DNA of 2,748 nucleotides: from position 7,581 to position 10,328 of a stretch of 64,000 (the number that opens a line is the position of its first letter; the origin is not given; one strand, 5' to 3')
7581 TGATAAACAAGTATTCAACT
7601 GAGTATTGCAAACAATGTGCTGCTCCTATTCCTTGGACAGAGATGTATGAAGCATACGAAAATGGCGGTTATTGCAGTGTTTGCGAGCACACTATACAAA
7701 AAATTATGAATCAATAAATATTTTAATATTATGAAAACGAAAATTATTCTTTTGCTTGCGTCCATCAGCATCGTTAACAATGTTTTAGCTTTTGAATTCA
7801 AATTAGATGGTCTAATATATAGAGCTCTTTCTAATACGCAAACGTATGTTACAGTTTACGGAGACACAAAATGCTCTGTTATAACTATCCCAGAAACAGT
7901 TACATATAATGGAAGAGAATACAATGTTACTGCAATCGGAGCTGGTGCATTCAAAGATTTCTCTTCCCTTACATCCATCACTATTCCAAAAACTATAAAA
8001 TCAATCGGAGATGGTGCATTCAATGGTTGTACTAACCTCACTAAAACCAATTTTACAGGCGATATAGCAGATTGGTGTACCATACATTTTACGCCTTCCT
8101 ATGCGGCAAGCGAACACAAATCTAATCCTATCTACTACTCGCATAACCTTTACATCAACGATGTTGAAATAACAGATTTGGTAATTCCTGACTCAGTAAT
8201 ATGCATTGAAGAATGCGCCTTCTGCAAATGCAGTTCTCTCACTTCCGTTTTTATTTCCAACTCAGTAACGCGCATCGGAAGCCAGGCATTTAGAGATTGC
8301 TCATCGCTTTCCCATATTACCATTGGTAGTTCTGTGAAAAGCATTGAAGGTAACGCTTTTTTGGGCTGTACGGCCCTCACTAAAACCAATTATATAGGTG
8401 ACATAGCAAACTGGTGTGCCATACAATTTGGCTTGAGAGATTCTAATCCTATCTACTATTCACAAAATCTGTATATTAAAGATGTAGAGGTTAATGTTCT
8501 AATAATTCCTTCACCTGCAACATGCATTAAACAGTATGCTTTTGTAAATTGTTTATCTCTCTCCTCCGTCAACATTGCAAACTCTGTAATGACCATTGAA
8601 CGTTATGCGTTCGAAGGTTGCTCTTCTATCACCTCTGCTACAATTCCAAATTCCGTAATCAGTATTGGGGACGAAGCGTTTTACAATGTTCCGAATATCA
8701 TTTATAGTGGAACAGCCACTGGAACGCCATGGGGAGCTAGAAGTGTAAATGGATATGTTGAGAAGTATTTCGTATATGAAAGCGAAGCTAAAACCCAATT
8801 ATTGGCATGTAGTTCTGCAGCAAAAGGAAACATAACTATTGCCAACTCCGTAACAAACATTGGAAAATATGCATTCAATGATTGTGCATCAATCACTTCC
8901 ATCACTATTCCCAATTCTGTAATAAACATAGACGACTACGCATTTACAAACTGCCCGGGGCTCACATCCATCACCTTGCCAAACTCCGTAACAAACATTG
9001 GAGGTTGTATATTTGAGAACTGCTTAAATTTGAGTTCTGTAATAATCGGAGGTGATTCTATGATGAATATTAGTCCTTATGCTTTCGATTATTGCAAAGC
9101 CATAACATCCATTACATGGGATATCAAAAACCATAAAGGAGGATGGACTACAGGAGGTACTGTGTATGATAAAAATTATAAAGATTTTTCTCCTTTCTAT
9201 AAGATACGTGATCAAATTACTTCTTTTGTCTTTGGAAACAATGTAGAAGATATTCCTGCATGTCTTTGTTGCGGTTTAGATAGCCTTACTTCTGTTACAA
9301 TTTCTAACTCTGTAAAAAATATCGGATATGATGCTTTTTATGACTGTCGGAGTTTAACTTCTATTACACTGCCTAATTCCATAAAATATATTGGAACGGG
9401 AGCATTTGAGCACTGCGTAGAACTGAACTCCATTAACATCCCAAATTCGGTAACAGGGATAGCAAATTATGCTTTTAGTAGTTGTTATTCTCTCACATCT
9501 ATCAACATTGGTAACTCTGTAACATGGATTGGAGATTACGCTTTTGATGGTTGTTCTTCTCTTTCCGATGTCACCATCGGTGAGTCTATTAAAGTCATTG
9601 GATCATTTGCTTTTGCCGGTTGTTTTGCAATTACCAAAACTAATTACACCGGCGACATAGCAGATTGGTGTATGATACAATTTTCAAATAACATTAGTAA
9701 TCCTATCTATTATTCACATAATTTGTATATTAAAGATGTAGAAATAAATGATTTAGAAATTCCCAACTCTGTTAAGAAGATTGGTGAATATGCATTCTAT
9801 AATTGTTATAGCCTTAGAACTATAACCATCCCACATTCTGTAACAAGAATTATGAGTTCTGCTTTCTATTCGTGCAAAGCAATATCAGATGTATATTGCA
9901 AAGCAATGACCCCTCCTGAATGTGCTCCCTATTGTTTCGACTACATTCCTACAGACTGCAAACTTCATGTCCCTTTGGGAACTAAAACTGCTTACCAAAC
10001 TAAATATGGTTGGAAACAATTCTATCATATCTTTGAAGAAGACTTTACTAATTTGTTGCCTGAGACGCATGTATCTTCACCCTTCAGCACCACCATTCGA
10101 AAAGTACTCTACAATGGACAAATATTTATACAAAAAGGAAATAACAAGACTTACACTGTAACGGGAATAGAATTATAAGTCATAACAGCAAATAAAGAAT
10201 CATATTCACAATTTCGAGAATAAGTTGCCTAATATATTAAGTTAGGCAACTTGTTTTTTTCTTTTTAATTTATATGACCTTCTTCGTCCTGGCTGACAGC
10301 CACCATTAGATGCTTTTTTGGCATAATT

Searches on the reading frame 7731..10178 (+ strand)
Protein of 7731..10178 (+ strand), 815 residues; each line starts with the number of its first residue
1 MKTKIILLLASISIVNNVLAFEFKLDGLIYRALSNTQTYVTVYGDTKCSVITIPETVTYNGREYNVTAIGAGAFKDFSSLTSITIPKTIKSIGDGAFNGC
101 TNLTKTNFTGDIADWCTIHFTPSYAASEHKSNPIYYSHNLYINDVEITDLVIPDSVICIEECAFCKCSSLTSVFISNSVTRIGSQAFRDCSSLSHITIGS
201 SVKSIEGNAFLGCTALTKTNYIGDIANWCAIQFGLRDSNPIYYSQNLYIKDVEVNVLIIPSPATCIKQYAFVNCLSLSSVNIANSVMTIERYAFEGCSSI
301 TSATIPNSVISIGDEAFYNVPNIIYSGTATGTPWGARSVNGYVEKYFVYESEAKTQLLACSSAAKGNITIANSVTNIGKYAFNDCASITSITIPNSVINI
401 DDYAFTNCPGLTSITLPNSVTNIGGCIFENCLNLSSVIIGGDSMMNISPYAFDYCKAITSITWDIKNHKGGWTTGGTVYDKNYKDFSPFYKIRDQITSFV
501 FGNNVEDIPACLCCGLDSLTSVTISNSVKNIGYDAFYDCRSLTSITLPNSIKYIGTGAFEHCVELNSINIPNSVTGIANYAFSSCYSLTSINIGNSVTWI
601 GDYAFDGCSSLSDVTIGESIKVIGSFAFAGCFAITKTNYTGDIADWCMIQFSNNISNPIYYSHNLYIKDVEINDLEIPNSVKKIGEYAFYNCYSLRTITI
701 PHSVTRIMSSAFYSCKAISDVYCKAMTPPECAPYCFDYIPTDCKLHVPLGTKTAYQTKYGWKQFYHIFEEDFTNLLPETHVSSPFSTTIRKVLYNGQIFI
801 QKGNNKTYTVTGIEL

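Call 12: search_protein_families(library=pfam, proteins=[window:7731-10178:+], max_evalue=0.0001)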
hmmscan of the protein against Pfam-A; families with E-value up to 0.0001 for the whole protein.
window:7731-10178:+ (815 aa): 3 families
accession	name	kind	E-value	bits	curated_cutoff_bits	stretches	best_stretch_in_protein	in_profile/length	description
PF13306.12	LRR_5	-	4.9e-123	405.1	27.7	7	529-654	1-123/127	BspA type Leucine rich repeat region (6 copies)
PF13855.12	LRR_8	-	9.3e-26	89.8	27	0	525-571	10-57/61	Leucine rich repeat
PF23952.1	LRR_EndoS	-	1.4e-05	25.7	27.9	0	518-594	37-114/116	Endo-beta-N-acetylglucosaminidase EndoS LRR domain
